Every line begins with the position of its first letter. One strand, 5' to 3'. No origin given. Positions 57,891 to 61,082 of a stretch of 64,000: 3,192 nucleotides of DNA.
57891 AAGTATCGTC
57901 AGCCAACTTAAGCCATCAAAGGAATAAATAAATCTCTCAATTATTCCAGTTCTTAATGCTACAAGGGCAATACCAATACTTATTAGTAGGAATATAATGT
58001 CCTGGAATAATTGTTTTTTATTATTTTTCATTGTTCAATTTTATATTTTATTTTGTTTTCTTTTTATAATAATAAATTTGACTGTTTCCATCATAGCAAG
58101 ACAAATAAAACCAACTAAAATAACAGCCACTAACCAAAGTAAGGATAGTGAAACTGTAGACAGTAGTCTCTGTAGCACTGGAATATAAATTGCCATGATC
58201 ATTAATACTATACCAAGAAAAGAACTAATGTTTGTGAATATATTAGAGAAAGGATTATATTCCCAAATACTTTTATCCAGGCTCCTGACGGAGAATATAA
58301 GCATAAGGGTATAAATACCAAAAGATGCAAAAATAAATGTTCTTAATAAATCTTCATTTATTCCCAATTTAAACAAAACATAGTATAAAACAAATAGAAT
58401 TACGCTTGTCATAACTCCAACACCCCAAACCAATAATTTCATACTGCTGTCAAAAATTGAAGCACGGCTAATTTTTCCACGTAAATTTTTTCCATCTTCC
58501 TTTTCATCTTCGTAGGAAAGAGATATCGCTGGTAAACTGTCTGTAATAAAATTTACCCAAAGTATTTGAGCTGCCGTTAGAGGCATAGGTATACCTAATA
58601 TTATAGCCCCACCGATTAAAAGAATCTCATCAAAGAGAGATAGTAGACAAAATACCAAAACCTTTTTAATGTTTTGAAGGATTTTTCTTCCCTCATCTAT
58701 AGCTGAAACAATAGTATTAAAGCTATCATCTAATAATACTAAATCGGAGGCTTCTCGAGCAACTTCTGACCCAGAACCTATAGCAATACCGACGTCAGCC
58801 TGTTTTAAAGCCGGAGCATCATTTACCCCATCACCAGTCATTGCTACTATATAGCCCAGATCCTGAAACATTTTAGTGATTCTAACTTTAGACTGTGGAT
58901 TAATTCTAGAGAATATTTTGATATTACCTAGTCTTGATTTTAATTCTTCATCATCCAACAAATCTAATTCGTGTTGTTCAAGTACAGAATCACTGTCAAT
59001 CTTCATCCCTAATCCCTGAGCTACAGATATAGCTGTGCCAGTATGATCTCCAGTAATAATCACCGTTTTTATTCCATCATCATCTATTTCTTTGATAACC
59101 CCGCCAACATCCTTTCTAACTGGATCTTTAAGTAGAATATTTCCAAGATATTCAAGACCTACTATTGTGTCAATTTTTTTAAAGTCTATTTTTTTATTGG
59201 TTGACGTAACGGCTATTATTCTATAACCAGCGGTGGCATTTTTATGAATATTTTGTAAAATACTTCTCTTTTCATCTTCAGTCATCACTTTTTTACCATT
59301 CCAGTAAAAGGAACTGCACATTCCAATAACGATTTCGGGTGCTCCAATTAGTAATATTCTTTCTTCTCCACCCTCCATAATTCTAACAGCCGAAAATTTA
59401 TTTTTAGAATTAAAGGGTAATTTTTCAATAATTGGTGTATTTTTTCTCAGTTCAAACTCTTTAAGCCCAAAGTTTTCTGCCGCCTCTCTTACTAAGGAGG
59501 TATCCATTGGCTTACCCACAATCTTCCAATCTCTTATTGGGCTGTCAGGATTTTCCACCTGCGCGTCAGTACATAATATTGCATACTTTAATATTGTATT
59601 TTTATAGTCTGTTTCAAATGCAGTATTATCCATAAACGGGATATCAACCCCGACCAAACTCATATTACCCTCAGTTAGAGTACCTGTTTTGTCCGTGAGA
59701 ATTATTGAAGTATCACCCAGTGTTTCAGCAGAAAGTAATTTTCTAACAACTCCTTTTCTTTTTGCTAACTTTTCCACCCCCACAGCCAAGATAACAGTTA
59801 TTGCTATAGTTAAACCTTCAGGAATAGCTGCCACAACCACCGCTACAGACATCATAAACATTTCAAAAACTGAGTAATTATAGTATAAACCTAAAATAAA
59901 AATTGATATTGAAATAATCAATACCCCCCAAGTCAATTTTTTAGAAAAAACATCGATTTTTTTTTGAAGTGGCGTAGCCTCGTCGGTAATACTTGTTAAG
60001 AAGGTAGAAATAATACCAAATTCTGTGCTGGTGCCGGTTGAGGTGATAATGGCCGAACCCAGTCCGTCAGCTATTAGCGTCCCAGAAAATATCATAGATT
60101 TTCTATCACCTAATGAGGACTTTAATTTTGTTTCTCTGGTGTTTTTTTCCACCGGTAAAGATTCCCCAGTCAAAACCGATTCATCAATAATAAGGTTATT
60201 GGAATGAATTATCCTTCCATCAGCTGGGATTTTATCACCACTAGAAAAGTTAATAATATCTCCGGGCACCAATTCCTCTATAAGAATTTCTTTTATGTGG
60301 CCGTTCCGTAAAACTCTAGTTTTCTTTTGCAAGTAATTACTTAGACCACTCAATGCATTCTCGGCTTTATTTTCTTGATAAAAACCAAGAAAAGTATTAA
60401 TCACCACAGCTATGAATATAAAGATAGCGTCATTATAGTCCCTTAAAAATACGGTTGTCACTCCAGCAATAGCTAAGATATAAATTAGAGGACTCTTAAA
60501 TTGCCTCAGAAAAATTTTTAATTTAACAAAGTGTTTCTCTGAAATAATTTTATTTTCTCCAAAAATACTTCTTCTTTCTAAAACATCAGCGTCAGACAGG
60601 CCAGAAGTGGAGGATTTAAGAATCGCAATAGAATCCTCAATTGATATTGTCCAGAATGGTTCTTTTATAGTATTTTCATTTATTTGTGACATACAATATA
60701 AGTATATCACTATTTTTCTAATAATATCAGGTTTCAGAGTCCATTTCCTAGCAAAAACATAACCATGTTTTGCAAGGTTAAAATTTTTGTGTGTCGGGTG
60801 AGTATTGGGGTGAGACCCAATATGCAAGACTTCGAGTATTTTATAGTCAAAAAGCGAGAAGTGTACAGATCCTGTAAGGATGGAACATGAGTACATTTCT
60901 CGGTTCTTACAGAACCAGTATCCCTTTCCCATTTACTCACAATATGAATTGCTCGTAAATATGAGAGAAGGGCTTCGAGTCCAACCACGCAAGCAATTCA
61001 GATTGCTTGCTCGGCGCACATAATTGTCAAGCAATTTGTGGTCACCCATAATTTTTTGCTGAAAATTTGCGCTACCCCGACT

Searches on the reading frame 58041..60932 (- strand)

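Call 52: search_protein_families(library=pfam, proteins=[window:58041-60932:-], max_evalue=0.00001)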
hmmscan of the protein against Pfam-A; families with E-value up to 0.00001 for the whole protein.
window:58041-60932:- (963 aa): 5 families
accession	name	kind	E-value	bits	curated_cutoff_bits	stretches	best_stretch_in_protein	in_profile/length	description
PF00122.25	E1-E2_ATPase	-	2.7e-52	177.3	28.1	1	200-392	2-181/181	E1-E2 ATPase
PF00689.26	Cation_ATPase_C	-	1.5e-35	123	27.3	1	782-954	1-175/175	Cation transporting ATPase, C-terminus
PF00702.32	Hydrolase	-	1.5e-15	58.5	26.4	1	587-713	79-191/191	haloacid dehalogenase-like hydrolase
PF00690.31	Cation_ATPase_N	-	3.7e-15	55.8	20.4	1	94-158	2-67/69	Cation transporter/ATPase, N-terminus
PF13246.12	Cation_ATPase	-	1.5e-14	54.2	21.7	1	452-541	1-90/91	Cation transport ATPase (P-type)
